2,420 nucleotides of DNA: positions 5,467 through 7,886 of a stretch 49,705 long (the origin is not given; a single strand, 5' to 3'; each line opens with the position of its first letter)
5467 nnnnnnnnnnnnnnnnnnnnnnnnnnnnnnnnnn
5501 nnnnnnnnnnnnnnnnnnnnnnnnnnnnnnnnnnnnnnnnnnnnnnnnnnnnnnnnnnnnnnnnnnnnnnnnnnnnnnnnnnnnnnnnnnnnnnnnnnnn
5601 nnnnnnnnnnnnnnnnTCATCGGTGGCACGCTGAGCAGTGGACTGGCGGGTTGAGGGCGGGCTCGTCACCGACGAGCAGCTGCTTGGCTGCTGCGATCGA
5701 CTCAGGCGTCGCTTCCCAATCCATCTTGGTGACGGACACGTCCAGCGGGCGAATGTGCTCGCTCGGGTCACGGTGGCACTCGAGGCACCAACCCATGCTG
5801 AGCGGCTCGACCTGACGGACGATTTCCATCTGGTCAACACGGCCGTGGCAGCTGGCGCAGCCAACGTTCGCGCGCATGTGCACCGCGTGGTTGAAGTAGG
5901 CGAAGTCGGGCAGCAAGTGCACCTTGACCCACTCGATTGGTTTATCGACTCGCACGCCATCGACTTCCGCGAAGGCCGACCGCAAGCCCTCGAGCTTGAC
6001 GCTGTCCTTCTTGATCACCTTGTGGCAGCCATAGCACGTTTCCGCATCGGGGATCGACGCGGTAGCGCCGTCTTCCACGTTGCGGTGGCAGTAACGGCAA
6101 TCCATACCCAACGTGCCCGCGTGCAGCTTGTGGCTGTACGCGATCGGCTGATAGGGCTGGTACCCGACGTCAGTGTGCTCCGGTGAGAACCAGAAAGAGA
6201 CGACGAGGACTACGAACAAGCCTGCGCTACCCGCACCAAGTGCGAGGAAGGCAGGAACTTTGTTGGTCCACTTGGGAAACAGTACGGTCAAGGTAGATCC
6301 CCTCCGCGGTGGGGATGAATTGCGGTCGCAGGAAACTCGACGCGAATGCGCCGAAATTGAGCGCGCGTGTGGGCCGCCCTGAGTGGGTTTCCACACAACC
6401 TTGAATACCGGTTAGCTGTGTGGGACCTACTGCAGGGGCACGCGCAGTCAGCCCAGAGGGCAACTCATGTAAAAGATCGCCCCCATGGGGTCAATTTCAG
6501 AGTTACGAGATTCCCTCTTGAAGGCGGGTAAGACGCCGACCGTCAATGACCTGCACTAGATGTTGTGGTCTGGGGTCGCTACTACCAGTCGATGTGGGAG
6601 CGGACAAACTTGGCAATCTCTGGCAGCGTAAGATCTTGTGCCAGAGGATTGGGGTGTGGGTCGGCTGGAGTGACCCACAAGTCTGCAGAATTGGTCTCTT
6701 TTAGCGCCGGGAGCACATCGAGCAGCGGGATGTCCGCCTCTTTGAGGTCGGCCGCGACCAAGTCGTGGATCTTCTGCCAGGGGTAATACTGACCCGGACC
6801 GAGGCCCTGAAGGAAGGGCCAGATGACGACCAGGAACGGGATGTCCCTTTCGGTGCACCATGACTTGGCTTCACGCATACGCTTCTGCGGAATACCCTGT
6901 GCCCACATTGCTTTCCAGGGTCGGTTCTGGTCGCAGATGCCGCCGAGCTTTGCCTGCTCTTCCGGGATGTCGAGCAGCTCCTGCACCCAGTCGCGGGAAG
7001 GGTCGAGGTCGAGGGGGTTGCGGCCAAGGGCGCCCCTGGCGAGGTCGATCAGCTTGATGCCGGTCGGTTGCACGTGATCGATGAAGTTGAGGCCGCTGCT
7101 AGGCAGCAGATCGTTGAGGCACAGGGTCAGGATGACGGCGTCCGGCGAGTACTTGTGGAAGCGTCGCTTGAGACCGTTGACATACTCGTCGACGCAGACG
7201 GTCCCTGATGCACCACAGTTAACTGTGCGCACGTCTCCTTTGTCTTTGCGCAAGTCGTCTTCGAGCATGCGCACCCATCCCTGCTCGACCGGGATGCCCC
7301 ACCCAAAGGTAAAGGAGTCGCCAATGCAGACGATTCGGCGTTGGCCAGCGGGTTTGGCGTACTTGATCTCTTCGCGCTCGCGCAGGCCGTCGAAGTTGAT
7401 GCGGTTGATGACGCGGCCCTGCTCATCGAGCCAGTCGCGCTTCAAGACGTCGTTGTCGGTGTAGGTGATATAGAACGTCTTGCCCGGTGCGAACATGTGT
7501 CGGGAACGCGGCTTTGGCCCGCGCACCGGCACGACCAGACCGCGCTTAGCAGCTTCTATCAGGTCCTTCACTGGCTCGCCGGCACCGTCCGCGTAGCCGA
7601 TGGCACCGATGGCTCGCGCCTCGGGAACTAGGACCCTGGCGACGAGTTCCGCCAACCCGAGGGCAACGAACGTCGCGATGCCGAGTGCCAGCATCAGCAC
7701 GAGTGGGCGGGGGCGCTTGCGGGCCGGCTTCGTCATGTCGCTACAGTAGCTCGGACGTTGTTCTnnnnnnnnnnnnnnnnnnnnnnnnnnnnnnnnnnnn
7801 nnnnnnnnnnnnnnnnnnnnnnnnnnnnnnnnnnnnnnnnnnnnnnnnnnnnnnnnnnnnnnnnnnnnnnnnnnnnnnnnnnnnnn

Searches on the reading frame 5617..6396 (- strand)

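Call 80: search_protein_families(library=pfam, proteins=[window:5617-6396:-], max_evalue=0.0001)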
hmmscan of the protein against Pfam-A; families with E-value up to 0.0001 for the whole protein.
window:5617-6396:- (259 aa): 4 families
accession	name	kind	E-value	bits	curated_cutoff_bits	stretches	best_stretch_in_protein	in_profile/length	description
PF14522.11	Cytochrome_C7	-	1.6e-11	44.3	24.8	2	167-258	2-66/67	Cytochrome c7 and related cytochrome c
PF14537.11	Cytochrom_c3_2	-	1.3e-07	32.4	25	0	172-258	1-64/79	Cytochrome c3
PF02085.21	Cytochrom_CIII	-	1e-06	29.4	22.9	0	81-132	17-60/101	Class III cytochrome C family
PF22113.1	Mtrc-MtrF_II-IV_dom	-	7.5e-05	22.8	30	0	99-258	8-127/176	Outer membrane cytochrome MtrC/MtrF-like, domains II/IV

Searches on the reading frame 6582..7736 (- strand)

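Call 80: search_protein_families(library=pfam, proteins=[window:6582-7736:-], max_evalue=0.0001)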
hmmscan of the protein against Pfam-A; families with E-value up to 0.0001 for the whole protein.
window:6582-7736:- (384 aa): 2 families
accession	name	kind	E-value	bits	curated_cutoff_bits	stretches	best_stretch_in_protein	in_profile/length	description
PF13472.12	Lipase_GDSL_2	-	4.4e-12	47.3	32.9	1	137-367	1-176/178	GDSL-like Lipase/Acylhydrolase family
PF00657.28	Lipase_GDSL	-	7.3e-07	30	23.6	1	135-213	1-92/208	GDSL-like Lipase/Acylhydrolase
